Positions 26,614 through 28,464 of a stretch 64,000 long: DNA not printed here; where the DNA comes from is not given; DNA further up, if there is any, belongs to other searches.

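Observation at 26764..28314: A large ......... intein inserted at the catalytic DxD motif of primase PriS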

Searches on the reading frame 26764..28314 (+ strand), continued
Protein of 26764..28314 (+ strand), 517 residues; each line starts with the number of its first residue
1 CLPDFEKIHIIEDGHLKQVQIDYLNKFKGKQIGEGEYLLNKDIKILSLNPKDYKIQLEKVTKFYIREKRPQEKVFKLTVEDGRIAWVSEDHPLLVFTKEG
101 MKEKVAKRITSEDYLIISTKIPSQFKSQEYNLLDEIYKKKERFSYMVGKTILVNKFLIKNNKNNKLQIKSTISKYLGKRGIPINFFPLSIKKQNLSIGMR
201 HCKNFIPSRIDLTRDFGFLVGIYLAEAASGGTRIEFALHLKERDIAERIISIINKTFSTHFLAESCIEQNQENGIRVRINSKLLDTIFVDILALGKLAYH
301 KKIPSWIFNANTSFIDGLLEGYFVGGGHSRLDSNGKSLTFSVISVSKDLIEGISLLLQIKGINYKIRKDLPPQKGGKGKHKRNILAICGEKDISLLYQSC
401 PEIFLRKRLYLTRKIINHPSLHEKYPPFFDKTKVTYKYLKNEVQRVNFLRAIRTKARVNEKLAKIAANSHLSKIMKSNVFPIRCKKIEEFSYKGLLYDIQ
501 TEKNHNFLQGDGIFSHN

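Call 82: search_dna_similar(query=window:26764-28314:+, collection=phages, mode=protein, max_evalue=0.001, max_rows=10)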
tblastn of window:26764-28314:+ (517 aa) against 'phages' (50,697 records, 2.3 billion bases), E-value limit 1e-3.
Records with a match: 2; places in all: 2; records where one place covers at least 80% of the query: 0.
Best place of each record, by identity: <60% 2.
By first word of the organism name: Enterococcus 1; uncultured 1.
By host as written in the record: Enterococcus sp. 1; - 1.
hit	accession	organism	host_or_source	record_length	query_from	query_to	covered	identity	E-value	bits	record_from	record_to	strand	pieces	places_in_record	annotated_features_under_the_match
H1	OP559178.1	Enterococcus phage vB_Efa29212_3e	Enterococcus sp.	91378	184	378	38%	25.4%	9e-4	48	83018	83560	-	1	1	hypothetical protein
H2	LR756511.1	uncultured phage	metagenomic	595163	208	360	30%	24.1%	1e-4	51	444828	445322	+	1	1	record has no annotation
